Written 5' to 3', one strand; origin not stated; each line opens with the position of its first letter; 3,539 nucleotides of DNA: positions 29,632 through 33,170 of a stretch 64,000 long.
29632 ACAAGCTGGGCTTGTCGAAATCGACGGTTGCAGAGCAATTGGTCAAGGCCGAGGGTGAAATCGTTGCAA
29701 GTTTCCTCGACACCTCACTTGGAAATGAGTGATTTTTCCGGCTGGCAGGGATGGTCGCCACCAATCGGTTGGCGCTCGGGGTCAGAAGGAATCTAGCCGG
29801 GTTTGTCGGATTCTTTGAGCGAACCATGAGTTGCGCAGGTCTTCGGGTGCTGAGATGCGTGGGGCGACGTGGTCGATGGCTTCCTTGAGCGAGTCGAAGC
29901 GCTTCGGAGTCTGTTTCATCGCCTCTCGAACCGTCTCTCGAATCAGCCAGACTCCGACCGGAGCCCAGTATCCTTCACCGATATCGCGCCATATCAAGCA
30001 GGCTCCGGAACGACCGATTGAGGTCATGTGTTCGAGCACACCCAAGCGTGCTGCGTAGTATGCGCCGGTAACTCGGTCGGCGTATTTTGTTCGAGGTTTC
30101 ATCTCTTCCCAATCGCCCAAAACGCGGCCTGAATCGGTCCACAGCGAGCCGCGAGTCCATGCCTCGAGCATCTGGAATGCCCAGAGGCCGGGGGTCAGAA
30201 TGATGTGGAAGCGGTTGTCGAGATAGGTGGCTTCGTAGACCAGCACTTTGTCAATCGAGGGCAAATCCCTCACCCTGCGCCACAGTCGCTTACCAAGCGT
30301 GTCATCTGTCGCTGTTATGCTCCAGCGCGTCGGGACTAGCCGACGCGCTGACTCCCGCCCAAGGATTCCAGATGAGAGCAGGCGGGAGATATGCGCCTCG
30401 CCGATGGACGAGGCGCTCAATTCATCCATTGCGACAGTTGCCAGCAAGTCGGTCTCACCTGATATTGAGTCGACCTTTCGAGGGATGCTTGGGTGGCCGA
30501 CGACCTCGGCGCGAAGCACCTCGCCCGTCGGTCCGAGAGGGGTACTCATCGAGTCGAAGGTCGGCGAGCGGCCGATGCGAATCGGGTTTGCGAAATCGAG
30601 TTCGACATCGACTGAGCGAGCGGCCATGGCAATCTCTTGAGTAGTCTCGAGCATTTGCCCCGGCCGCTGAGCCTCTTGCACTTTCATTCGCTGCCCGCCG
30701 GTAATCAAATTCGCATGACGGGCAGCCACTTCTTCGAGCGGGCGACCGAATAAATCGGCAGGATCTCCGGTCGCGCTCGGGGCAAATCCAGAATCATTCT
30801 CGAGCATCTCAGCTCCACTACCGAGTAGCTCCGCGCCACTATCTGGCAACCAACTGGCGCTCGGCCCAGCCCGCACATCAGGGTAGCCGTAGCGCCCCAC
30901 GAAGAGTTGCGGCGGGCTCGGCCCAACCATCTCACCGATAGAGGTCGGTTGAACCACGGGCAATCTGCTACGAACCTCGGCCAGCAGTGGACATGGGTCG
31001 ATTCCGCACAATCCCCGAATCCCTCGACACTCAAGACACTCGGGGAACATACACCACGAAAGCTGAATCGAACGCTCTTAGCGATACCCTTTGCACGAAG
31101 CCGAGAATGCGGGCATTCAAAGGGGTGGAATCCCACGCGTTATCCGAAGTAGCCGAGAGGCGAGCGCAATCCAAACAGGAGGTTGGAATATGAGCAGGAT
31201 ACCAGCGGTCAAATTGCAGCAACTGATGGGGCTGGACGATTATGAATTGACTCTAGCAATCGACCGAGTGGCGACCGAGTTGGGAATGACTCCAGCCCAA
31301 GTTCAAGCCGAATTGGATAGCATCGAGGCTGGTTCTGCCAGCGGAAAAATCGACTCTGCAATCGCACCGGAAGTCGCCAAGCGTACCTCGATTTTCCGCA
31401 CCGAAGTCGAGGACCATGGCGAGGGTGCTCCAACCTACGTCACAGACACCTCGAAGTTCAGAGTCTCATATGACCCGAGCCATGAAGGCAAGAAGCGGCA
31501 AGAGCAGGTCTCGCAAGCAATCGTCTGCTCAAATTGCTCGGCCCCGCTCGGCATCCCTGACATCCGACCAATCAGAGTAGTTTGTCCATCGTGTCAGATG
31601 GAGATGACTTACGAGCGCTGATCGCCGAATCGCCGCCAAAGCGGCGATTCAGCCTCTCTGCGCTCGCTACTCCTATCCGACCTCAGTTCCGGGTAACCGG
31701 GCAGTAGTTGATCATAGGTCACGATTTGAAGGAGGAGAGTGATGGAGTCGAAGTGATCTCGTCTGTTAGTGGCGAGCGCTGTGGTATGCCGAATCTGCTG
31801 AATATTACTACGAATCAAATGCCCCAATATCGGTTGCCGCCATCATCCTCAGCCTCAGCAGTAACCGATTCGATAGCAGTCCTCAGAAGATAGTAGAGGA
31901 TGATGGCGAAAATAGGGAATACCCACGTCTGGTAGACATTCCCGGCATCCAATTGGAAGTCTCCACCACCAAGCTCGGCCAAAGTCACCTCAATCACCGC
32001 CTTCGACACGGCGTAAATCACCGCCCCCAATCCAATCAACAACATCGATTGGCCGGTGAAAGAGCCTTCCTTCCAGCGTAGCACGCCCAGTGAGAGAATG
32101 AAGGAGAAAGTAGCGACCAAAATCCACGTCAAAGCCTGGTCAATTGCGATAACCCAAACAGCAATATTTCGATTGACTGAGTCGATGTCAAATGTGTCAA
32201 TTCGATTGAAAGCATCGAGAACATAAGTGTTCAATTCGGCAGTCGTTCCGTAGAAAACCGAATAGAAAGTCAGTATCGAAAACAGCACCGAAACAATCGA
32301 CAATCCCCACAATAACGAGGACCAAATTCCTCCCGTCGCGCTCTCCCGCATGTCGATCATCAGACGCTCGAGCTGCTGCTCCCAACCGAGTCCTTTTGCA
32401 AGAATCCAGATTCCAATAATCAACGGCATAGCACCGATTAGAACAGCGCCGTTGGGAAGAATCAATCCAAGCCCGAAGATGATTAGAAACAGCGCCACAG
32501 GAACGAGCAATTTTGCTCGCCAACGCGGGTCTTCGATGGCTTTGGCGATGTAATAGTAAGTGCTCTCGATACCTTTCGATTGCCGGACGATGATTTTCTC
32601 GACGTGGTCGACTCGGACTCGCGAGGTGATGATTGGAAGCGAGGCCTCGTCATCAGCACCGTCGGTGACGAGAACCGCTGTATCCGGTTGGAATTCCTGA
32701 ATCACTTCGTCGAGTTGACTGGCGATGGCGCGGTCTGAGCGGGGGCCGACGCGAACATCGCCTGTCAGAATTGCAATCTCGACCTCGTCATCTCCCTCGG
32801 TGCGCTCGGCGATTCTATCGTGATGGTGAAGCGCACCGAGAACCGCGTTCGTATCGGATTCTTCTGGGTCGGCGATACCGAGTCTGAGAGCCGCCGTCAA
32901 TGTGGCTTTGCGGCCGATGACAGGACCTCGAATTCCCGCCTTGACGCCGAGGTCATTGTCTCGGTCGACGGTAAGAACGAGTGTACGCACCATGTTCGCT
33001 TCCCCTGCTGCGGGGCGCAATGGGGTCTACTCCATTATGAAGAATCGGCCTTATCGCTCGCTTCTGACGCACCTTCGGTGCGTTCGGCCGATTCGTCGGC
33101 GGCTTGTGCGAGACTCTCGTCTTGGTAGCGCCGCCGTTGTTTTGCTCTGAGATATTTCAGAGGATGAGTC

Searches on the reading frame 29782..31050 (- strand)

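Call 49: search_protein_families(library=pfam, proteins=[window:29782-31050:-], max_evalue=0.0001)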
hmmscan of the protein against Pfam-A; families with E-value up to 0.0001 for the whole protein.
window:29782-31050:- (422 aa): 2 families
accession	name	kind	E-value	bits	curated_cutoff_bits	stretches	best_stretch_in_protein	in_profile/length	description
PF04894.17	Nre_N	-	4.2e-78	263.3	25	1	14-305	1-270/270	Archaeal Nre, N-terminal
PF04895.17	Nre_C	-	1.6e-33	115.3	27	1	315-422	1-110/110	Archaeal Nre, C-terminal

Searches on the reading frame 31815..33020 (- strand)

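Call 49: search_protein_families(library=pfam, proteins=[window:31815-33020:-], max_evalue=0.0001)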
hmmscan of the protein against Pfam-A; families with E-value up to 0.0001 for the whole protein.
window:31815-33020:- (401 aa): 1 family
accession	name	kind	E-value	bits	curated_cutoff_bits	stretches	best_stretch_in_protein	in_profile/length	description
PF04123.18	DUF373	-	6.8e-79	266.2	28.3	1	12-323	1-319/335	Domain of unknown function (DUF373)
